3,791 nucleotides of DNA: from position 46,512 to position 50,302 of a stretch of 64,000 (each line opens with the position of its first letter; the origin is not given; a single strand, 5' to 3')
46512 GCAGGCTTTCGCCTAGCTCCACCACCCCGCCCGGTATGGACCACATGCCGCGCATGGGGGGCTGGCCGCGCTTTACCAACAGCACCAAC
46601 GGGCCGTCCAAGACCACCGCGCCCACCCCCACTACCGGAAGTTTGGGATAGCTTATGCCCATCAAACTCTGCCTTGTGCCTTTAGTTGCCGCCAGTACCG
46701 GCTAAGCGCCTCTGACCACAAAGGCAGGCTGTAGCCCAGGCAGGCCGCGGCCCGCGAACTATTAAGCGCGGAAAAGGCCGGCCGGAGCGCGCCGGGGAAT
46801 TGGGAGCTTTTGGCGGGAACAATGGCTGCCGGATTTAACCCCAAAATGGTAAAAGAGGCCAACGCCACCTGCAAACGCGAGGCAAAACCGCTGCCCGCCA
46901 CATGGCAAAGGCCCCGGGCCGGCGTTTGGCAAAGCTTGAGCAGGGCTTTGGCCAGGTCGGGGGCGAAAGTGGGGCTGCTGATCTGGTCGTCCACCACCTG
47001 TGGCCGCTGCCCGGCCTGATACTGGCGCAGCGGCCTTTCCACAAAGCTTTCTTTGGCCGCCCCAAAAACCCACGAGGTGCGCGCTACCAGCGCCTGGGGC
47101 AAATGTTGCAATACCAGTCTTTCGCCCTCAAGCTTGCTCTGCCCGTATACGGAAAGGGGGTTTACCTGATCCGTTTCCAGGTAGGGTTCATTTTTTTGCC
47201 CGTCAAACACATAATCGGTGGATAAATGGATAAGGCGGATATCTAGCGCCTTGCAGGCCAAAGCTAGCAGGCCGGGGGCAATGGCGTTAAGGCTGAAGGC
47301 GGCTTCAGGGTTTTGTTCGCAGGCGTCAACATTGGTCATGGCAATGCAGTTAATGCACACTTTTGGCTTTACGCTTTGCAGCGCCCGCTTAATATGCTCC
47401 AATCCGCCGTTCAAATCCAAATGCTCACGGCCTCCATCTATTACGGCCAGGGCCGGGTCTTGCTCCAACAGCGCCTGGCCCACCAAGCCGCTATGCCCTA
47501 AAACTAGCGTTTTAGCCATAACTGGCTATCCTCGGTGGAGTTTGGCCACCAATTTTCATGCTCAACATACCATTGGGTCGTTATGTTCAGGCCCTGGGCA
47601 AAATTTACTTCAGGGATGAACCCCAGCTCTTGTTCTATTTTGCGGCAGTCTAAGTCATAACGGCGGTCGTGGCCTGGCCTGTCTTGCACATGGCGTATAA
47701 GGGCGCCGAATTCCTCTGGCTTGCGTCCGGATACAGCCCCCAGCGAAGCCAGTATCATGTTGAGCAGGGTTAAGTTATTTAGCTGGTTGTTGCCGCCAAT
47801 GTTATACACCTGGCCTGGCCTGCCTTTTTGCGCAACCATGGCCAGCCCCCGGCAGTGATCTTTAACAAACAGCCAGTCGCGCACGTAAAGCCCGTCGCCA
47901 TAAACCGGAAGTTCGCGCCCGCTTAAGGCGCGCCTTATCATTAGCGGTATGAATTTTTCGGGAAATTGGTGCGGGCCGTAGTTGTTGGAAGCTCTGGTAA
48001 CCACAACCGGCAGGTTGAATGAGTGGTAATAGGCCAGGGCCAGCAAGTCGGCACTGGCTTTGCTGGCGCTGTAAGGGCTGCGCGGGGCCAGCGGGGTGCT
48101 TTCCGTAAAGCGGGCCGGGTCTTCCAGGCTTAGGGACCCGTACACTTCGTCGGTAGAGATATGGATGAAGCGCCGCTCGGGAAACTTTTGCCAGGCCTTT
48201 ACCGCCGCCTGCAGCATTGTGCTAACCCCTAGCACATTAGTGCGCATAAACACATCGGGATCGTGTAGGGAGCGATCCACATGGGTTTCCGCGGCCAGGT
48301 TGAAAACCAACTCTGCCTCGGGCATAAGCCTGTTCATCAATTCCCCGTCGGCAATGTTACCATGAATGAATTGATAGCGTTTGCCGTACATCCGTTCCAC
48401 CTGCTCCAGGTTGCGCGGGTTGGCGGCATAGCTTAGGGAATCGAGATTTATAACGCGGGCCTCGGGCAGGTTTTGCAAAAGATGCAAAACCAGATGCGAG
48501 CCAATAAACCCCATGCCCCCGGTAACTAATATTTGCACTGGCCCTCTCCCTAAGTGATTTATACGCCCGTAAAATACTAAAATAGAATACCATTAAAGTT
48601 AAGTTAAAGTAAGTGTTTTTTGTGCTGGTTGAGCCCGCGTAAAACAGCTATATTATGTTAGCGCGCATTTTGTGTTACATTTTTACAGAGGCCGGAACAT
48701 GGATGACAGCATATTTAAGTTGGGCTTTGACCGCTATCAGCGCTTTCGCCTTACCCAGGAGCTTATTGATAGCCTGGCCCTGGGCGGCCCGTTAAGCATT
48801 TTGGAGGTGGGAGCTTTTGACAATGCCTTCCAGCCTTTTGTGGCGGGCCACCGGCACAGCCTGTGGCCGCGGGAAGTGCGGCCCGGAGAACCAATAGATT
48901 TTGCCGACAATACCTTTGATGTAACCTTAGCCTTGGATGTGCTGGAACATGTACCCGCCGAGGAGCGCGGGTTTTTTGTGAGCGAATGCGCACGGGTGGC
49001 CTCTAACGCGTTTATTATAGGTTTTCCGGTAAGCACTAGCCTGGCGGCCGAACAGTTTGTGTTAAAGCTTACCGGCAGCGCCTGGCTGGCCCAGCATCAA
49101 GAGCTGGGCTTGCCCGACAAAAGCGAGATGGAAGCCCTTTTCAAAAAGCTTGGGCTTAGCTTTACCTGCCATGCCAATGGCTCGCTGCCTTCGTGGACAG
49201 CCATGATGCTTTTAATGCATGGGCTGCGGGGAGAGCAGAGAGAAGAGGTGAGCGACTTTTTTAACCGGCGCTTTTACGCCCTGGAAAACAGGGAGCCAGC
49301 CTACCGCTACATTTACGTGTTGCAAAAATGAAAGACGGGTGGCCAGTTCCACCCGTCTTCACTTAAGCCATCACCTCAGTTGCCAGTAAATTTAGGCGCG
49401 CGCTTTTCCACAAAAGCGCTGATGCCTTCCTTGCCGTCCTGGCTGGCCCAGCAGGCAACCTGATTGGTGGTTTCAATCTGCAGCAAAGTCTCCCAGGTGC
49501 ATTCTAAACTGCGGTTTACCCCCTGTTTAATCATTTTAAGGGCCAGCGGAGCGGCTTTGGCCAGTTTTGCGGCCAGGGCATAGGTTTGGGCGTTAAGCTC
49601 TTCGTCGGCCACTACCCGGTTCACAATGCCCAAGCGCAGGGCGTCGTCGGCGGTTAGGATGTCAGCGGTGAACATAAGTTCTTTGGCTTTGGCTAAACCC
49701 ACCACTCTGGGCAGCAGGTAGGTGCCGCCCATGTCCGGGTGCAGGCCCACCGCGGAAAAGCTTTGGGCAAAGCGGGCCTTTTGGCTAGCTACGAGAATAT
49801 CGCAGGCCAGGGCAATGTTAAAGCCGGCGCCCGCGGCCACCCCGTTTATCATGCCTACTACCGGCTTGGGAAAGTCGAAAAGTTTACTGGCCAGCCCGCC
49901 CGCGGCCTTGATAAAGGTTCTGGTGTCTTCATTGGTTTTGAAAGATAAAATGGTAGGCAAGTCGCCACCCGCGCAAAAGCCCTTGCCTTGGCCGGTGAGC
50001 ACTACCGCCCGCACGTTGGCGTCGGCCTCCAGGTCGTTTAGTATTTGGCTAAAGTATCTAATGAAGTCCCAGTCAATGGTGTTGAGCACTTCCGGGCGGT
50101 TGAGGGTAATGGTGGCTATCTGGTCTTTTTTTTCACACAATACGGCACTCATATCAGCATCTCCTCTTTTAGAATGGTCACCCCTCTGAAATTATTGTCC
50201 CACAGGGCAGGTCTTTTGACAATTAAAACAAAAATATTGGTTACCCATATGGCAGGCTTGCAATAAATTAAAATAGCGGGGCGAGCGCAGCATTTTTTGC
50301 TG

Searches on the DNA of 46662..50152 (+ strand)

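Call 94: search_dna_similar(query=window:46662-50152:+, collection=ecoli_genomes, mode=distant, max_rows=3)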
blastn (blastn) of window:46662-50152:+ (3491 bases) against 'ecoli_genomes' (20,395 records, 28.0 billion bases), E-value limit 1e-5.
Records with a match: 1781; places in all: 1908; records where one place covers at least 80% of the query: 0.
Genomes with a match: 1781 of 5426; with a place that covers at least 80% of the query: 0. Places per genome that has any: lowest 1, median 1, highest 2. On chromosomes: 1908 places; on plasmids: 0.
Best place of each record, by identity: 60-80% 1781.
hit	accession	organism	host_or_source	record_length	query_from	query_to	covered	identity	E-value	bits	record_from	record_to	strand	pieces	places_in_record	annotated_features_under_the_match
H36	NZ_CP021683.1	Escherichia coli strain AR_0162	missing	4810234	1117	1511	11%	65.8%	3e-13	88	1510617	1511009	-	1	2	rfbB: dTDP-glucose 4,6-dehydratase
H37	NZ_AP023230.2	Escherichia coli strain YJ4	Homo sapiens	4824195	1117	1511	11%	65.8%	3e-13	88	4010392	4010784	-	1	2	rfbB: dTDP-glucose 4,6-dehydratase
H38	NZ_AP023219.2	Escherichia coli strain M505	Homo sapiens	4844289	1117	1511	11%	65.8%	3e-13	88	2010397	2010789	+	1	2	rfbB: dTDP-glucose 4,6-dehydratase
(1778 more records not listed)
